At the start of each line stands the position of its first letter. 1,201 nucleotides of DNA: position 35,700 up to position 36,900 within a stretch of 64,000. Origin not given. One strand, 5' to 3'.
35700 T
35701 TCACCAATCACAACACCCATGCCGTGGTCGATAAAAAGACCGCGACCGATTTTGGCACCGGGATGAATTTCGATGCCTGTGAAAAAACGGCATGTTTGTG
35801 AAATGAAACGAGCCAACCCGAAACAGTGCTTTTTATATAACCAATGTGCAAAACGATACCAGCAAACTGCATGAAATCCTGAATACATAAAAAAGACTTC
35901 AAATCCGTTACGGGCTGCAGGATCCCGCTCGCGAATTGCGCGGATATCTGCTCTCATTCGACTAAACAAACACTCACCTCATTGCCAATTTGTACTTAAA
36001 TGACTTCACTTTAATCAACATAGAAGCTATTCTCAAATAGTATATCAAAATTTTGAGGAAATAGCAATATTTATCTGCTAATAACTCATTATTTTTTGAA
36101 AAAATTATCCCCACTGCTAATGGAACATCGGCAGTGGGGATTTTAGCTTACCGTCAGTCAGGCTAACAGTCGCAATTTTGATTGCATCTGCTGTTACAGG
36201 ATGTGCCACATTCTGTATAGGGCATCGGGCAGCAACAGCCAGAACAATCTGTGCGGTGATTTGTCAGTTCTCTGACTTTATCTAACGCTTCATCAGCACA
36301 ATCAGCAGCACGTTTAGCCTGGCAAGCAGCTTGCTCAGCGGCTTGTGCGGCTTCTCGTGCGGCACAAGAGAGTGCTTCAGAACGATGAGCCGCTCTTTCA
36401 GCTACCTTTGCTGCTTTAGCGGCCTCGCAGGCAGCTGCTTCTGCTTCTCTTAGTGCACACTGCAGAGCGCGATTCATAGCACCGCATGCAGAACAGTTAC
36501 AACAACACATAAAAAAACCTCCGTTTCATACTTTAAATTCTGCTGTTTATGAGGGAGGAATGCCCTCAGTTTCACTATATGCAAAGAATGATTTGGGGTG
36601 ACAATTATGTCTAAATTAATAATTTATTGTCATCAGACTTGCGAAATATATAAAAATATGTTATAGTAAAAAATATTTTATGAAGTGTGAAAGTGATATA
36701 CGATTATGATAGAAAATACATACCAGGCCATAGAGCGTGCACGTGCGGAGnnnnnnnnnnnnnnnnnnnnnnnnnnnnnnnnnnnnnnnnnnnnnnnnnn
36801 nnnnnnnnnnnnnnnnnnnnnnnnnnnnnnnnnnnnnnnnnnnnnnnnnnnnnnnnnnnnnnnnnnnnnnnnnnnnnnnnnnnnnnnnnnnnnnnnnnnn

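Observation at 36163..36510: Orphan 115-aa protein: metallothionein-like Cys clusters capping an Ala/Glu-rich helical core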

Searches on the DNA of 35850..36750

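Call 17: search_rna_families(source=window, start=35850, end=36750, threshold=evalue, max_evalue=10)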
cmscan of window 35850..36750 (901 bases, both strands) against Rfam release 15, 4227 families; matches with E-value up to 10: 12.
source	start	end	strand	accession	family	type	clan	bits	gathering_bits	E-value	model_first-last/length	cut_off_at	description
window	36062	36148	+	RF02845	Ref1C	Gene; sRNA;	-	22.9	90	0.94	1-131/131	no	Enterococcus sRNA 1C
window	36066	36142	-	RF01230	snoR77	Gene; snRNA; snoRNA; HACA-box;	-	22.4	47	0.45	1-131/131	no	Small nucleolar RNA snoR77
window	36012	36146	+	RF02452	ncr1575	Gene; sRNA;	-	21.5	60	1.7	1-212/212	no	Bacillus sRNA ncr1575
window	36301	36376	-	RF02507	Atu_Ti3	Gene; sRNA;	-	20.2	50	0.15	1-89/89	no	Rhizobiales sRNA Atu_Ti3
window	36049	36154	-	RF01607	ceN100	Gene; snRNA; snoRNA; HACA-box;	-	18.4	80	1.1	1-132/132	no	C. elegans snoRNA ceN100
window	36085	36184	+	RF01669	P14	Gene; sRNA;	-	15.7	45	2.5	1-146/146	no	Pseudomonas sRNA P14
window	35909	35987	-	RF01277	snoU54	Gene; snRNA; snoRNA; CD-box;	CL00008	15.1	35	5.8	1-67/67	no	Small nucleolar RNA U54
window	36154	36216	-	RF00275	SNORD56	Gene; snRNA; snoRNA; CD-box;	-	15.1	36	7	1-71/71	no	Small nucleolar RNA SNORD56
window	36233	36300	-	RF00277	SNORD49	Gene; snRNA; snoRNA; CD-box;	CL00062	15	37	0.86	1-71/71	no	Small nucleolar RNA SNORD49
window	36346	36439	+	RF01390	isrG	Gene; sRNA;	-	14.4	100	0.19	128-206/279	no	isrG Hfq binding RNA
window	35936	35957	+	RF02162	XIST_A_REPEAT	Gene; sRNA;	-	13.3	33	7.1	1-37/37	no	XIST RNA A repeat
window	36325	36436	-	RF01390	isrG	Gene; sRNA;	-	9.5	100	5.2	125-209/279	no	isrG Hfq binding RNA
